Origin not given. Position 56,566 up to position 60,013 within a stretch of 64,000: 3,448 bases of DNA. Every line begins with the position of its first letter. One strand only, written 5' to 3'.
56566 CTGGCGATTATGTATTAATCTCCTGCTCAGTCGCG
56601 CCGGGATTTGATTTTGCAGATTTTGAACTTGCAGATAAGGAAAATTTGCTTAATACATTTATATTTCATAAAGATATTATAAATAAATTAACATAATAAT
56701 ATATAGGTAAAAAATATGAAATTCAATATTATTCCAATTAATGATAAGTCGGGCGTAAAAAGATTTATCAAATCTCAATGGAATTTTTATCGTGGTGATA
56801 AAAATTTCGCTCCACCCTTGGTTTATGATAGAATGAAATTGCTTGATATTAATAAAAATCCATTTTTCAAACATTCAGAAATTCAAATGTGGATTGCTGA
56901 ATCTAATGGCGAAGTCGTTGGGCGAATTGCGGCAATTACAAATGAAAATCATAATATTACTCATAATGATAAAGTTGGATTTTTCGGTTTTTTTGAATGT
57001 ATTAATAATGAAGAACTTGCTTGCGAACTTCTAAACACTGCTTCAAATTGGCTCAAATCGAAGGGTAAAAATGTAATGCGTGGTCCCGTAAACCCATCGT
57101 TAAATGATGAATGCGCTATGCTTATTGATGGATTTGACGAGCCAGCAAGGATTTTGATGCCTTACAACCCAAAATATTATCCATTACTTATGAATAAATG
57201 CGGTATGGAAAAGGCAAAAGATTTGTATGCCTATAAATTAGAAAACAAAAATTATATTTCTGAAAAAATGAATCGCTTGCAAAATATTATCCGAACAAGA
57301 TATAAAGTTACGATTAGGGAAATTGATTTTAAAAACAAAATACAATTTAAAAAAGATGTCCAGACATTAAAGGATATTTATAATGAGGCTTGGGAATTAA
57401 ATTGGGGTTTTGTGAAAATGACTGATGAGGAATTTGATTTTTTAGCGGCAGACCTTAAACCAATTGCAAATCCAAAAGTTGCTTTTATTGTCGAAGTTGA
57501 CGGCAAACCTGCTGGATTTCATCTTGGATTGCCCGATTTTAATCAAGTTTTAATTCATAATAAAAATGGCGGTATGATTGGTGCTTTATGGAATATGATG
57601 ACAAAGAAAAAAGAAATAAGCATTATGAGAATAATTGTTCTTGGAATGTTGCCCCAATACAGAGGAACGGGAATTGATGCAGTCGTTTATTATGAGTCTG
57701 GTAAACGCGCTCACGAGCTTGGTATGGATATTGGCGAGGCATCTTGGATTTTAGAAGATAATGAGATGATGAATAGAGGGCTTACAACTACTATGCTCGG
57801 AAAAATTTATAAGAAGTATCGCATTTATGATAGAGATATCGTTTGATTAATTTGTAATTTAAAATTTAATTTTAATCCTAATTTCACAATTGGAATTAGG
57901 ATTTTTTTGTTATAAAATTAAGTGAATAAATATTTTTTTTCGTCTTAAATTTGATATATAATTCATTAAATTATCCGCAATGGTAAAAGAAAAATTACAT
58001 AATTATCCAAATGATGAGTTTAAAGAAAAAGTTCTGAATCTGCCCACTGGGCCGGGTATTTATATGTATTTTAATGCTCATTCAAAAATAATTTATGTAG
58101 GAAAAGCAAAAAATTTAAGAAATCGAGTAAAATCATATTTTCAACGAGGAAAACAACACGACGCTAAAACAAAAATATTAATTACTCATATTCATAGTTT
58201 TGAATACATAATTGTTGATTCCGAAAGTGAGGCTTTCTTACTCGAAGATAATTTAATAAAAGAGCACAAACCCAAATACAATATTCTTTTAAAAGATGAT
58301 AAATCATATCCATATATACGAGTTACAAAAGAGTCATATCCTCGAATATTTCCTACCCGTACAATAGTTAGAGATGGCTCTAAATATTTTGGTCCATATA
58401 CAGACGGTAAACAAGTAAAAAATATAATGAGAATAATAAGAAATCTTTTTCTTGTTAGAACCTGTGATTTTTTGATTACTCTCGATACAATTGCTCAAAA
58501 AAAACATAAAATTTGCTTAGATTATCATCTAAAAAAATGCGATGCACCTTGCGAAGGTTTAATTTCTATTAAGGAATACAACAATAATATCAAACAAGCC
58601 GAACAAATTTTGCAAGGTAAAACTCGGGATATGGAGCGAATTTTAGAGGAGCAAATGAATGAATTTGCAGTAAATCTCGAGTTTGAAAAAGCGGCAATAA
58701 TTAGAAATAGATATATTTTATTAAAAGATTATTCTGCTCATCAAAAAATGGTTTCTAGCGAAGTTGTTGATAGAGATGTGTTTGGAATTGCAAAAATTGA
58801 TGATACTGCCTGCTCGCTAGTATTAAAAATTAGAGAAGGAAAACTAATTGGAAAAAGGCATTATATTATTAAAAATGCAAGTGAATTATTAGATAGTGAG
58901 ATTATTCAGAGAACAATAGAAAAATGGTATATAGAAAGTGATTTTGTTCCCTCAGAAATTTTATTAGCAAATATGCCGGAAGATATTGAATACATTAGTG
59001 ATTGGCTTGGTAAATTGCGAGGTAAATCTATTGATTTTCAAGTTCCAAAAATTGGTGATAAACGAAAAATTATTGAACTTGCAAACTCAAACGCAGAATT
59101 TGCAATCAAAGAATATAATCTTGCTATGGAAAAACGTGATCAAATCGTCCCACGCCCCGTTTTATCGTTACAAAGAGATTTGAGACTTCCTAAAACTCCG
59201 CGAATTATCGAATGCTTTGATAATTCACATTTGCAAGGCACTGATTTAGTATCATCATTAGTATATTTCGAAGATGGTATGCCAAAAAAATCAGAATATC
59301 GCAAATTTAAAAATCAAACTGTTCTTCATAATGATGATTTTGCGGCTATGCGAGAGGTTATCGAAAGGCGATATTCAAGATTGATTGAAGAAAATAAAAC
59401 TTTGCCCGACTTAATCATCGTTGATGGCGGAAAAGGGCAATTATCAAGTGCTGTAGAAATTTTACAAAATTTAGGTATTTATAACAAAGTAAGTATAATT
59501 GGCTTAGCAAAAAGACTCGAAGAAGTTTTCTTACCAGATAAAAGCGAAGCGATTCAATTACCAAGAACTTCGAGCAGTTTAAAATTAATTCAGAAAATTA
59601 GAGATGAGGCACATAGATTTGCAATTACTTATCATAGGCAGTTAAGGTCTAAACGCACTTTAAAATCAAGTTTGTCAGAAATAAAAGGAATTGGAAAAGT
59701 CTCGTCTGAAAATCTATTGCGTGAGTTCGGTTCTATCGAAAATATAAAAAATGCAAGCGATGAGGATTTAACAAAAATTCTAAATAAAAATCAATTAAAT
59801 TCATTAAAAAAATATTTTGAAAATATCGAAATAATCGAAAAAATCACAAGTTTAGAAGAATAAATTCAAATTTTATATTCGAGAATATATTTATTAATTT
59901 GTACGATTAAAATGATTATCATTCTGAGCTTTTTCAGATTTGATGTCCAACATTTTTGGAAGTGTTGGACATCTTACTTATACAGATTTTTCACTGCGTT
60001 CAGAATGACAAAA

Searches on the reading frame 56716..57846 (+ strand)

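Call 45: search_protein_families(library=pfam, proteins=[window:56716-57846:+], max_evalue=0.001)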
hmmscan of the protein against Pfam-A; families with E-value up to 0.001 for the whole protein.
window:56716-57846:+ (376 aa): 1 family
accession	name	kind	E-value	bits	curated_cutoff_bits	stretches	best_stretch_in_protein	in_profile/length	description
PF00583.31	Acetyltransf_1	-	0.0001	23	20.7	0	217-320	3-76/116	Acetyltransferase (GNAT) family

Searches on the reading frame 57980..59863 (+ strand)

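Call 45: search_protein_families(library=pfam, proteins=[window:57980-59863:+], max_evalue=0.001)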
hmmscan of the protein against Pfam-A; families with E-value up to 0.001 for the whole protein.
window:57980-59863:+ (627 aa): 7 families
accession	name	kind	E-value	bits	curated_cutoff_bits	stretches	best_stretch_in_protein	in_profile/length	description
PF08459.17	UvrC_RNaseH_dom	-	2.7e-57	193.5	22.3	1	399-549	2-159/159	UvrC RNAse H endonuclease domain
PF22920.2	UvrC_RNaseH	-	1.2e-30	106.3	24.3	1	264-378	1-115/116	UvrC Ribonuclease H-like domain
PF01541.30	GIY-YIG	-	4.4e-11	43.4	22.6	1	26-101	3-78/78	GIY-YIG catalytic domain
PF14520.12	HHH_5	-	1.6e-05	25.8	27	1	564-600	3-40/57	Helix-hairpin-helix domain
PF12826.13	HHH_2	-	0.00015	22.3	27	1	568-600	8-40/64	Helix-hairpin-helix motif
PF01367.25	5_3_exonuc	-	0.00026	21.8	40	0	566-625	21-76/97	5'-3' exonuclease, C-terminal SAM fold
PF02151.25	UVR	-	0.00026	21.1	21.5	1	222-244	7-29/36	UvrB/uvrC motif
